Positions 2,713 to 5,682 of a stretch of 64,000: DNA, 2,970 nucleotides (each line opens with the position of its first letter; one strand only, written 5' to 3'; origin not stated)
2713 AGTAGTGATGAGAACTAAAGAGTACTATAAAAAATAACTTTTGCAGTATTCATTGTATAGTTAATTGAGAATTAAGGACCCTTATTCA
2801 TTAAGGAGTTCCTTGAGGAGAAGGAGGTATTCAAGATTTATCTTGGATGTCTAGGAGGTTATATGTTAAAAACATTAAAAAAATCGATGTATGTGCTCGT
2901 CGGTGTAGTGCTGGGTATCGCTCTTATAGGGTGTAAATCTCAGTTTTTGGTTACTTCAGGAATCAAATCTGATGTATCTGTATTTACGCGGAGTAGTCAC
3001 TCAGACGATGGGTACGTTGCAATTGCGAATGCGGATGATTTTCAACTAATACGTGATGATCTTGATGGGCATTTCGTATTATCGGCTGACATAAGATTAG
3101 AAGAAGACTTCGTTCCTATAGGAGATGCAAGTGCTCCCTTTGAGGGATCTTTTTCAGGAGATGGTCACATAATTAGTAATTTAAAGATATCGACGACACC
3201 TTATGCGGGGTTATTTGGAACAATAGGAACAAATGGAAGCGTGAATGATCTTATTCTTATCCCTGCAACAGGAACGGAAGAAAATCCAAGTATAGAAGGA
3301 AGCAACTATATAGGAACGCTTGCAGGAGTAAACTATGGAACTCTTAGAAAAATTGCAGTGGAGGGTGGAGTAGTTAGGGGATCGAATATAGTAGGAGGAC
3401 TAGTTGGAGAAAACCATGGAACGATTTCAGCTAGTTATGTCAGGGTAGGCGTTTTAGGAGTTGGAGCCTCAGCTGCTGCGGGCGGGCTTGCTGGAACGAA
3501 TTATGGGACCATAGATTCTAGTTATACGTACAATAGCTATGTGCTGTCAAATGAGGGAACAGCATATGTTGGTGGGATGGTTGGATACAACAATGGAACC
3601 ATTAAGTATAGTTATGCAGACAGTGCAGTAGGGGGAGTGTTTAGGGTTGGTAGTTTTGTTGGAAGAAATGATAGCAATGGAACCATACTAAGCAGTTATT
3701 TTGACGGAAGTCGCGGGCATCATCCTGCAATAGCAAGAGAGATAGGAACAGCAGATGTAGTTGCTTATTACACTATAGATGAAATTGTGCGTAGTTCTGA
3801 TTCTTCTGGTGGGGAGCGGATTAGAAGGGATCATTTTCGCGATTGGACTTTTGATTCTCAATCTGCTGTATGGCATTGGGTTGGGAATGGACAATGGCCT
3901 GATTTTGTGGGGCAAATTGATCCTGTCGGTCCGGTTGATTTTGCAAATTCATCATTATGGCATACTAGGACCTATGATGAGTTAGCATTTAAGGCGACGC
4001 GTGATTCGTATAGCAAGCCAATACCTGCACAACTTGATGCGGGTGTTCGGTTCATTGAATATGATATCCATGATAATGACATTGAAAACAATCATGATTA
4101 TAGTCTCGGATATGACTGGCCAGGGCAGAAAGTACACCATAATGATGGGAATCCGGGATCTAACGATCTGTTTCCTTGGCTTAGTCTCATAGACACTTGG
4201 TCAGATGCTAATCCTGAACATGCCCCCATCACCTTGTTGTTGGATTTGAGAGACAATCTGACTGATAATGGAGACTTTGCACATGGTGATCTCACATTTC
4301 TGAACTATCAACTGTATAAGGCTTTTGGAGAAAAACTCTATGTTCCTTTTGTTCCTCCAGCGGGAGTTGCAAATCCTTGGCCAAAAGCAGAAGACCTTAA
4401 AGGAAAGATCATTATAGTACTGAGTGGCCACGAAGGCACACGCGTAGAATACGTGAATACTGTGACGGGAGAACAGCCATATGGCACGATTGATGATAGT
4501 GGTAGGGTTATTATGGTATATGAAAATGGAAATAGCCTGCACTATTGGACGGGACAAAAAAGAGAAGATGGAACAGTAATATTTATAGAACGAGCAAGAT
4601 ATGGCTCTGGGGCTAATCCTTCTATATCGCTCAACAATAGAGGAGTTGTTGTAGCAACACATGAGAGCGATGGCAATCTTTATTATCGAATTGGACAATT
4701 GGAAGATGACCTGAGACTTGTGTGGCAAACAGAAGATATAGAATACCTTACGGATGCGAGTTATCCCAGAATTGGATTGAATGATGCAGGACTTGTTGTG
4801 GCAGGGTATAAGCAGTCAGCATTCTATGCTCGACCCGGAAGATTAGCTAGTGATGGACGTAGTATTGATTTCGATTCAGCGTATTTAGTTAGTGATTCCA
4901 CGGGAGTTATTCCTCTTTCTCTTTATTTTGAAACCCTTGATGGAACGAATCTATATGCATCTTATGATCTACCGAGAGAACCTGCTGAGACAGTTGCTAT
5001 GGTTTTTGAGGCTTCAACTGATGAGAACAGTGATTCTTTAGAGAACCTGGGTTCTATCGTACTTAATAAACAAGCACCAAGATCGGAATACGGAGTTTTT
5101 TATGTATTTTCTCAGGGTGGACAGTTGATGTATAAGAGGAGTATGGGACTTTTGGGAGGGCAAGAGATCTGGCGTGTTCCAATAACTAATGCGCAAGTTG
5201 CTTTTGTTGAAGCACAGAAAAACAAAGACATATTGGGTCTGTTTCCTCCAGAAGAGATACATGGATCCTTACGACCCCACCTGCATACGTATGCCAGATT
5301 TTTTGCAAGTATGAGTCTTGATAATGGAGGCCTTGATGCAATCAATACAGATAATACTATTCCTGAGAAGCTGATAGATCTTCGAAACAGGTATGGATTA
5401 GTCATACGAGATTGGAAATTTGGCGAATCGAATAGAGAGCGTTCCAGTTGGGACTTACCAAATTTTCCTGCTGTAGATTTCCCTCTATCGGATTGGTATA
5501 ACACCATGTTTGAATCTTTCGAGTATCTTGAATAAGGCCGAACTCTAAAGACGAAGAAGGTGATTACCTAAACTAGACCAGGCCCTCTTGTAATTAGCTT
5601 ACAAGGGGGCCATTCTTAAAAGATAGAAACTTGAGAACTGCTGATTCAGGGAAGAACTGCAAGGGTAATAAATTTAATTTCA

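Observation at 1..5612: Tandem paralogous giant surface proteins with GLUG repeats and a eukaryote-type PI-PLC-X-like domain; one copy keeps both catalytic histidines, the other has lost both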

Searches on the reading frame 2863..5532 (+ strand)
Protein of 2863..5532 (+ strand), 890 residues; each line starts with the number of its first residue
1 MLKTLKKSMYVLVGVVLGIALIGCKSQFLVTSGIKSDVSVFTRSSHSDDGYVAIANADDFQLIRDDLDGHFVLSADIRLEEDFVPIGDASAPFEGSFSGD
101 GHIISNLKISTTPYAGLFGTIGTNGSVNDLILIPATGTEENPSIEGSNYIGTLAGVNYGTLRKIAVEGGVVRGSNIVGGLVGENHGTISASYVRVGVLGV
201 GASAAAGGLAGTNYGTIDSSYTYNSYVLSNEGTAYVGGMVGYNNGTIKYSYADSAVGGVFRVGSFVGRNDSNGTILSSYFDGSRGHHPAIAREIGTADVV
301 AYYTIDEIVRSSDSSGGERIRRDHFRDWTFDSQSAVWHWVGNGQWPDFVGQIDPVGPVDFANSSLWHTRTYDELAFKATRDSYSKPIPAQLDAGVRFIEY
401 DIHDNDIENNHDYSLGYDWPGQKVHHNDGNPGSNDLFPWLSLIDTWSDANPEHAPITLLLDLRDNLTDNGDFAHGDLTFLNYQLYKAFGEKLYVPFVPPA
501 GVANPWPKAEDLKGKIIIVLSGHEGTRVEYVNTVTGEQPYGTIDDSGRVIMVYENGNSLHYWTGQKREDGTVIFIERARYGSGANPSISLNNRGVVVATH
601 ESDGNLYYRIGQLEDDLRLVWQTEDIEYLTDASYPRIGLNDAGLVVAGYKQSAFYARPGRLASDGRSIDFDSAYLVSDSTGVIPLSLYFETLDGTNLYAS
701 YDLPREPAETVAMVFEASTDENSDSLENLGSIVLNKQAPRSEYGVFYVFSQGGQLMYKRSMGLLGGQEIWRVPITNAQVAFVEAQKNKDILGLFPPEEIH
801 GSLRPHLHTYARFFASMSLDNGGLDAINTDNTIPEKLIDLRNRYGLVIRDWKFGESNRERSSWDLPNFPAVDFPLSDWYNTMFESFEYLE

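Call 5: search_protein_families(library=pfam, proteins=[window:2863-5532:+], max_evalue=1)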
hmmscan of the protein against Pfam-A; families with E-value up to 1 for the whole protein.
window:2863-5532:+ (890 aa): 3 families
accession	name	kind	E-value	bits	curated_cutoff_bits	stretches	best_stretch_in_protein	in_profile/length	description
PF16670.11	PI-PLC-C1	-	5e-06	26.2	29.9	1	415-524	89-217/329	Phosphoinositide phospholipase C, Ca2+-dependent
PF00388.25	PI-PLC-X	-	0.00088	19.4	23.1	1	360-518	9-140/144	Phosphatidylinositol-specific phospholipase C, X domain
PF07581.17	Glug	-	0.0079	17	20.5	2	260-282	3-25/28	The GLUG motif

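Call 6: search_protein_families(library=ncbifam, proteins=[window:2863-5532:+], max_evalue=1)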
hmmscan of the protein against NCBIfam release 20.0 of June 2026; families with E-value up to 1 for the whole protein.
window:2863-5532:+ (890 aa): 0 families

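Call 8: find_homologous_proteins(query=window:2863-5532:+, max_evalue=0.001)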
Query window:2863-5532:+ (890 aa): 131 proteins with E <= 0.001 among 8000 candidates; the best 120 are listed.
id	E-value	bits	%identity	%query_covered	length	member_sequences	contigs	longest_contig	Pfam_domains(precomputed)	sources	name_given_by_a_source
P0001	0.0e+0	2048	100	100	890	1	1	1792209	PF16670.12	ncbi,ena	-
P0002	1.8e-49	187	33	27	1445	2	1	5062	PF07581.18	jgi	jgi:hypothetical protein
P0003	3.4e-46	176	30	32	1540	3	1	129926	PF07581.18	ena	-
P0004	5.5e-46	175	34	32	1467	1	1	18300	PF05342.20,PF22352.3,PF00801.27,PF17963.8,PF17803.8,PF07581.18,PF05345.19,PF18911.7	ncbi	-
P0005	8.7e-45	171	30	33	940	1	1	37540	PF07581.18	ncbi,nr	ncbi:MAG: hypothetical protein JW993_20260 [Sedimentisphaerales bacterium]|nr:hypothetical protein [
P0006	1.5e-44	171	38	26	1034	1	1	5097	PF05342.20,PF07581.18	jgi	jgi:hypothetical protein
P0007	1.2e-43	168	33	28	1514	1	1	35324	PF07581.18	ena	-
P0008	2.7e-42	163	36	28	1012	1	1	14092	PF05342.20,PF07581.18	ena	-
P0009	8.9e-40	155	33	27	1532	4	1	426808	PF07581.18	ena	-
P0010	2.5e-39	153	35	28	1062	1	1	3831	PF07581.18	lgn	-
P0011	1.5e-38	151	29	23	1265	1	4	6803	PF07581.18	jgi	jgi:hypothetical protein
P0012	2.3e-38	150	34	27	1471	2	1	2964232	PF07581.18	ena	-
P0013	5.3e-38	149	38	26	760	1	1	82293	PF07581.18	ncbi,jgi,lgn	-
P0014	1.4e-37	147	35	28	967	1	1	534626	PF07581.18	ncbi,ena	-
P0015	1.5e-36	144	34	28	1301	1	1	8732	PF07581.18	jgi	jgi:PGF-pre-PGF domain-containing protein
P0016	2.5e-36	143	31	28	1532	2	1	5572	PF07581.18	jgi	-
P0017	1.2e-34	138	38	26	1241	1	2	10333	PF07581.18,PF21471.4,PF02012.27,PF03174.20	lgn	-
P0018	1.2e-33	134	36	25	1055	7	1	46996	PF18962.8,PF07581.18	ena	-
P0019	1.5e-33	134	37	26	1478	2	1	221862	PF05342.20,PF07581.18,PF00395.26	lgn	-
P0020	1.8e-33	134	38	26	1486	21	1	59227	PF05342.20,PF07581.18,PF00395.26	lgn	-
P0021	1.8e-32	131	30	29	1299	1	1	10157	PF07581.18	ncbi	-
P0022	2.2e-32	130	44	22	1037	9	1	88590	PF18676.7,PF07581.18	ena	-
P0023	3.1e-32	130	38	25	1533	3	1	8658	PF05860.20,PF07581.18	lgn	-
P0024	8.4e-32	128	35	26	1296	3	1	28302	PF13529.14,PF07581.18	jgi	-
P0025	4.3e-31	126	33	27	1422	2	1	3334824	PF12733.14,PF07581.18,PF00395.26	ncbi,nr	ncbi:hypothetical protein J23TS9_14500 [Paenibacillus sp. J23TS9]|nr:hypothetical protein J23TS9_145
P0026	5.4e-31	126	33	22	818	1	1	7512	PF07581.18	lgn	-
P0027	6.7e-31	125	37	26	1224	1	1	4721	PF07581.18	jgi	jgi:hypothetical protein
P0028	2.4e-30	124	39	26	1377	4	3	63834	PF07581.18,PF00395.26,PF00041.28,PF16656.12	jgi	jgi:hypothetical protein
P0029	3.5e-29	120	33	24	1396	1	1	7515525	PF07581.18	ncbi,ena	-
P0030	4.6e-28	116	48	13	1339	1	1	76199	PF05860.20,PF07581.18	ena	-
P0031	5.8e-26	109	35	21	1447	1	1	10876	PF05860.20,PF07581.18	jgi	jgi:filamentous hemagglutinin family protein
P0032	1.1e-25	108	34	21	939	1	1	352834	PF05342.20,PF07581.18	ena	-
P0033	3.1e-25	107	32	26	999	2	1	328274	PF05342.20,PF07581.18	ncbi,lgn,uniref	ncbi:hypothetical protein [Halogeometricum borinquense]|uniref:hypothetical protein n=1 Tax=Halogeom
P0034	8.7e-25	105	35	26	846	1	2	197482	PF07581.18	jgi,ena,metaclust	metaclust:\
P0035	9.7e-25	105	35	27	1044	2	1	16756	PF18657.7,PF07581.18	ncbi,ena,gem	ncbi:MAG: GLUG motif-containing protein [Monoglobales bacterium]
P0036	1.1e-24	105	33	27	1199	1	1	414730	PF07581.18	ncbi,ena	-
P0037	7.6e-23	99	33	26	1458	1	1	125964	PF07581.18,PF00395.26,PF19077.7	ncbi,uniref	ncbi:S-layer homology domain-containing protein [Paenibacillus chartarius]|uniref:S-layer homology d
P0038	8.7e-23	99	36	25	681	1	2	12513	PF07581.18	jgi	jgi:hypothetical protein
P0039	1.1e-22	98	34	23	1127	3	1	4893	PF07581.18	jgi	jgi:hypothetical protein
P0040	2.2e-22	97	31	31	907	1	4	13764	PF07581.18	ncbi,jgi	ncbi:MAG: GLUG motif-containing protein [Planctomycetota bacterium]|jgi:hypothetical protein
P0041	2.6e-22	97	31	26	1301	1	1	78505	PF07581.18,PF00395.26,PF19077.7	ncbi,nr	ncbi:hypothetical protein EBB07_22970 [Paenibacillaceae bacterium]|nr:hypothetical protein EBB07_229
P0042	2.0e-21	94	27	30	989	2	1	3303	PF18998.7,PF07581.18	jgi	-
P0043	2.6e-21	94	31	27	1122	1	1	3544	PF07581.18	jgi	jgi:hypothetical protein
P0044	5.3e-19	86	33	21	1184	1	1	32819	PF18962.8,PF07581.18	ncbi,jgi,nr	ncbi:MAG: T9SS type A sorting domain-containing protein [Fibromonadaceae bacterium]|jgi:hypothetical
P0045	1.4e-18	85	34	26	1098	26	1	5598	PF13018.12,PF05860.20,PF07581.18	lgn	-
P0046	2.8e-18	84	32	28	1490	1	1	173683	PF13018.12,PF05860.20,PF18657.7,PF07581.18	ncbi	ncbi:beta strand repeat-containing protein [Thiobacillus sp.]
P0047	3.0e-18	83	34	22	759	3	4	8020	PF07581.18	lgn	-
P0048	5.3e-18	83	33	27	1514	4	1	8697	PF05342.20,PF05860.20,PF07581.18,PF00082.28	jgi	jgi:filamentous hemagglutinin family protein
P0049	1.2e-17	82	40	23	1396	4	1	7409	PF00801.27,PF17963.8,PF07581.18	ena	-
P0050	3.4e-17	80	30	25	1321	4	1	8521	PF07581.18,PF05887.17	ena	-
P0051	7.4e-17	79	34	22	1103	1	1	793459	PF13018.12,PF05860.20,PF07581.18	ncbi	ncbi:two-partner secretion domain-containing protein [Burkholderia sp. PU8-34]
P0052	1.2e-16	78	34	19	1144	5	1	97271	PF13018.12,PF05860.20,PF07581.18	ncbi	ncbi:two-partner secretion domain-containing protein [Burkholderia sp. YIM B11467]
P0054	3.9e-16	77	33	27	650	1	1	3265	PF07581.18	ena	-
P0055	5.3e-16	76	35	22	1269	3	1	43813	PF07581.18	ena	-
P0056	7.2e-16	76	37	16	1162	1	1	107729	PF13018.12,PF05860.20,PF07581.18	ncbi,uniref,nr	ncbi:GLUG motif-containing protein [Burkholderia cenocepacia]|uniref:two-partner secretion domain-co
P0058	1.5e-15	75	36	20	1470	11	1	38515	PF05342.20,PF05860.20,PF18676.7,PF07581.18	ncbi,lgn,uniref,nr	ncbi:MBG domain-containing protein [Aliarcobacter butzleri]|uniref:MBG domain-containing protein n=3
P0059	1.8e-15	74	36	23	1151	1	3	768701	PF13018.12,PF05860.20,PF07581.18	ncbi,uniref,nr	ncbi:TPA: filamentous hemagglutinin N-terminal domain-containing protein [Burkholderia cenocepacia]|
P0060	3.7e-15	73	36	27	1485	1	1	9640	PF05860.20,PF07581.18,PF00082.28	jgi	jgi:filamentous hemagglutinin family protein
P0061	5.3e-15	73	33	29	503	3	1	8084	PF07581.18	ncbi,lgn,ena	-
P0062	1.5e-14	71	39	19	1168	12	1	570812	PF13018.12,PF05860.20,PF07581.18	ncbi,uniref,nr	ncbi:GLUG motif-containing protein [Burkholderia pyrrocinia]|uniref:two-partner secretion domain-con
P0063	1.6e-14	71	37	15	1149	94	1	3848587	PF13018.12,PF05860.20,PF07581.18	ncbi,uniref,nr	ncbi:filamentous hemagglutinin family N-terminal domain protein [Burkholderia cepacia]|uniref:two-pa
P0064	2.1e-14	71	37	27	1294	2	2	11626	PF18886.7,PF05860.20,PF07581.18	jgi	-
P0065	2.7e-14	70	32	20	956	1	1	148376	PF09479.17,PF18998.7,PF07581.18,PF00395.26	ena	-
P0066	3.3e-14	70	34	27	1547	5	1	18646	PF13385.14,PF07581.18,PF08480.17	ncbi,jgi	ncbi:MAG: LamG domain-containing protein [Planctomycetota bacterium]|jgi:hypothetical protein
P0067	3.4e-14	70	31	22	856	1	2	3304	PF07581.18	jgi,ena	-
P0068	3.5e-14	70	36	16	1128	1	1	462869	PF13018.12,PF05860.20,PF07581.18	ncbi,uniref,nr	ncbi:filamentous hemagglutinin [Burkholderia cepacia]|uniref:two-partner secretion domain-containing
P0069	3.8e-14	70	36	24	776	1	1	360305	PF04885.20,PF07581.18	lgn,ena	-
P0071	6.2e-14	69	30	27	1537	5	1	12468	PF05342.20,PF05860.20,PF07581.18,PF00082.28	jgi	jgi:filamentous hemagglutinin family protein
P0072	7.2e-14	69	31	23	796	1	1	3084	PF05860.20,PF07581.18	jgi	jgi:filamentous hemagglutinin family protein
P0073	7.4e-14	69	36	21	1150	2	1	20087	PF05860.20,PF07581.18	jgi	jgi:filamentous hemagglutinin family protein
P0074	9.3e-14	69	39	21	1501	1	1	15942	PF13018.12,PF05860.20,PF07581.18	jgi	jgi:filamentous hemagglutinin family protein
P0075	3.0e-13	67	37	19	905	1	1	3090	PF07581.18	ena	-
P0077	5.8e-13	66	34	25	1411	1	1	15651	PF05860.20,PF07581.18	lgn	-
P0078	7.5e-13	66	33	26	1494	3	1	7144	PF05342.20,PF05860.20,PF07581.18,PF00082.28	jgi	jgi:filamentous hemagglutinin family protein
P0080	9.9e-13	65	31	25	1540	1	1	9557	PF05342.20,PF13018.12,PF05860.20,PF18657.7,PF07581.18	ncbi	ncbi:filamentous hemagglutinin family N-terminal domain-containing protein, partial [Halopseudomonas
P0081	1.8e-12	64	30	38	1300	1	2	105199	PF12733.14,PF07581.18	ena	-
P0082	2.1e-12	64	37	16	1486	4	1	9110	PF13018.12,PF05860.20,PF18657.7,PF07581.18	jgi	jgi:filamentous hemagglutinin family protein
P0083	2.3e-12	64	31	30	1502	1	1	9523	PF18657.7,PF07581.18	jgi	jgi:hypothetical protein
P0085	4.8e-12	63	39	15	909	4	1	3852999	PF13018.12,PF05860.20,PF07581.18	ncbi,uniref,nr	ncbi:GLUG motif-containing protein [Burkholderia stagnalis]|uniref:two-partner secretion domain-cont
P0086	6.1e-12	63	32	33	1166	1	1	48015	PF21461.4,PF07581.18,PF00395.26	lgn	-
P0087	6.8e-12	62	33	20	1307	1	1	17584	PF05860.20,PF07581.18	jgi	jgi:filamentous hemagglutinin family protein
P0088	9.4e-12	62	34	24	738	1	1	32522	PF01833.31,PF07581.18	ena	-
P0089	1.1e-11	62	33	25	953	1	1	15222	PF07581.18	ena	-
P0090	1.1e-11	62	33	27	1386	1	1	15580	PF05860.20,PF07581.18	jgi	jgi:filamentous hemagglutinin family protein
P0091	1.3e-11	62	33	14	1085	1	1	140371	PF05860.20,PF07581.18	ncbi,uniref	ncbi:filamentous hemagglutinin N-terminal domain-containing protein, partial [Burkholderia sp. Bp914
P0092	1.4e-11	61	28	21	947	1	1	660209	PF07581.18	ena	-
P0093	1.9e-11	61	30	26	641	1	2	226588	PF07581.18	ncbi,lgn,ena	ncbi:MAG: GLUG motif-containing protein [archaeon]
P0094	2.6e-11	61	39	24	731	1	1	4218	PF05860.20,PF07581.18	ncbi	ncbi:MAG: beta strand repeat-containing protein, partial [Terriglobia bacterium]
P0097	4.6e-11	60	34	24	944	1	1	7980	PF18676.7,PF07581.18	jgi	jgi:hypothetical protein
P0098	6.6e-11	59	32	26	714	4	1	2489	PF07581.18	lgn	-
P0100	1.4e-10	58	32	22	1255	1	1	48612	PF07581.18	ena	-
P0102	1.7e-10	58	36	23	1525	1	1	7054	PF13018.12,PF05860.20,PF18657.7,PF18676.7,PF07581.18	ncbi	-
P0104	3.4e-10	57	27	24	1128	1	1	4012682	PF13018.12,PF05860.20,PF07581.18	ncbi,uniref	ncbi:filamentous hemagglutinin N-terminal domain-containing protein [Burkholderia sp. F1]|uniref:two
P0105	3.9e-10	57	36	24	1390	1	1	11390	PF07581.18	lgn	-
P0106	5.5e-10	56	35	16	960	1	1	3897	PF07581.18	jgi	jgi:hypothetical protein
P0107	1.9e-9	54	34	17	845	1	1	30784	PF05342.20,PF05860.20,PF07581.18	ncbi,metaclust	ncbi:hypothetical protein AF78_10140, partial [Aliarcobacter butzleri L353]|metaclust:status=active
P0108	3.7e-9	53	31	36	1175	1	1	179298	PF13018.12,PF05860.20,PF07581.18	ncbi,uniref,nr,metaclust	ncbi:filamentous hemagglutinin [Burkholderia ubonensis]|uniref:two-partner secretion domain-containi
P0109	1.1e-8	52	36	20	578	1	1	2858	PF07581.18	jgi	jgi:hypothetical protein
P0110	2.1e-8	51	33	26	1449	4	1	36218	PF05860.20,PF07581.18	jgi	-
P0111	2.8e-8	51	31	28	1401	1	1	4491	PF05342.20,PF07581.18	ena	-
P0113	3.0e-8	50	32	22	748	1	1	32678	PF07581.18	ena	-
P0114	1.2e-7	48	41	13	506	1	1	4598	PF07581.18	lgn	-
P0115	1.4e-7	48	34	24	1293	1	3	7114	PF05860.20,PF18657.7,PF07581.18,PF05345.19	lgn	-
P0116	2.1e-7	48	33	25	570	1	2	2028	PF07581.18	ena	-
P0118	2.5e-7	47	33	23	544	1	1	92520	PF07581.18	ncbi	-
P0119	2.8e-7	47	26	32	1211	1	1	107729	PF13018.12,PF05860.20,PF07581.18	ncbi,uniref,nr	ncbi:GLUG motif-containing protein [Burkholderia cenocepacia]|uniref:GLUG motif-containing protein n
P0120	5.0e-7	46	40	13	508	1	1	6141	PF07581.18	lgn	-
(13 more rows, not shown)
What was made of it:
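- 2863..5535 (+): Copy B gene, complete, 890 aa. An AGGAGG Shine-Dalgarno sequence ends 6 nt before the ATG. The protein is identical to database protein P0001 (call 8).
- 3016..3882 (+): Copy B GLUG-type beta-helix stalk, aa about 52-340. More than 100 GLUG proteins hit this third of the protein, with E-values down to 1e-49 (call 8).
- On GLUG-motif proteins (PF07581): B scores 17.0 bits by Pfam, but E-values down to 1e-49 against GLUG proteins by phmmer (calls 5, 8).
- Checked: In B it scores 17.0 bits, below the cutoff, but the N-terminal third of B hits over 100 GLUG proteins with E-values down to 1e-49 (calls 5, 8).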

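Call 11: find_encoding_contigs(protein=P0001, flank=10000, max_places=4)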
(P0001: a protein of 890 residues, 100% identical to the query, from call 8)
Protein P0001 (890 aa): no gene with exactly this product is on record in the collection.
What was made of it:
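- Tried and rejected: Genomic context of the window's own genome outside the window: find_encoding_contigs for P0001 returned nothing (call 11).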

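Call 25: list_cluster_members(proteins=[P0001, P0121, P0122, P0123, P0124, P0125, P0126, P0127])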
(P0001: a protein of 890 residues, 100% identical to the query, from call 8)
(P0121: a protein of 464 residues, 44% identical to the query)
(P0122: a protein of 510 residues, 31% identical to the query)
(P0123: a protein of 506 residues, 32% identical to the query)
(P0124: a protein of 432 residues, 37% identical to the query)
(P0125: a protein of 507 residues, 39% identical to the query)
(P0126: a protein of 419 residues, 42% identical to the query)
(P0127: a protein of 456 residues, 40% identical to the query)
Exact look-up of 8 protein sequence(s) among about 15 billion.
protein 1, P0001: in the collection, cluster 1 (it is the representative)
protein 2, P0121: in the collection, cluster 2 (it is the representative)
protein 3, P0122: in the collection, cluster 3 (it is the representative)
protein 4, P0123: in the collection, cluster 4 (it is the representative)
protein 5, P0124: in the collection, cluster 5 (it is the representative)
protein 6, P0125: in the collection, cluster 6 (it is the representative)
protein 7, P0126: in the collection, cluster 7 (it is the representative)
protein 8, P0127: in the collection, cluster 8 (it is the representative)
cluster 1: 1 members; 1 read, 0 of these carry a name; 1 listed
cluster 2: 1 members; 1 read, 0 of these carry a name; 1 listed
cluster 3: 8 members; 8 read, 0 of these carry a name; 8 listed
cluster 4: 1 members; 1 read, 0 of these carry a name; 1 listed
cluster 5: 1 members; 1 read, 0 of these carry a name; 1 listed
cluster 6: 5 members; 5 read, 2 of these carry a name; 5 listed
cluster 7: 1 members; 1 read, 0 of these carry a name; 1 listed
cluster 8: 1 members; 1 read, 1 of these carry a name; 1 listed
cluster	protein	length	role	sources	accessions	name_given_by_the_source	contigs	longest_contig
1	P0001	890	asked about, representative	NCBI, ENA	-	-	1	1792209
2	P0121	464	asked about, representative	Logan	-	-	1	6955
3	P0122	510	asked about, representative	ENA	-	-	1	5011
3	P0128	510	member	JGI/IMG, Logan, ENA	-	-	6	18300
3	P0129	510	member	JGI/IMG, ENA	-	-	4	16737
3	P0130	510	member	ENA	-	-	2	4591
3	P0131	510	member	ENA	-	-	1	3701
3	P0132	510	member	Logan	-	-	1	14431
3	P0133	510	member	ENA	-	-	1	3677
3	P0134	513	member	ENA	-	-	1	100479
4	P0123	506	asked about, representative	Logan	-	-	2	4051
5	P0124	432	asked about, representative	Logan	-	-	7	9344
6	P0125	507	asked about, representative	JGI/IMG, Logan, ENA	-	hypothetical protein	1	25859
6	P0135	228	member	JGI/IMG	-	hypothetical protein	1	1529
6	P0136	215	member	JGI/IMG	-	-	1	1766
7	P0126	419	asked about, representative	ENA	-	-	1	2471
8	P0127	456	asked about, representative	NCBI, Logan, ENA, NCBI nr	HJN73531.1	MAG TPA: hypothetical protein QGF58_06310 [Myxococcota bacterium] | hypothetical protein [Myxococcota bacterium]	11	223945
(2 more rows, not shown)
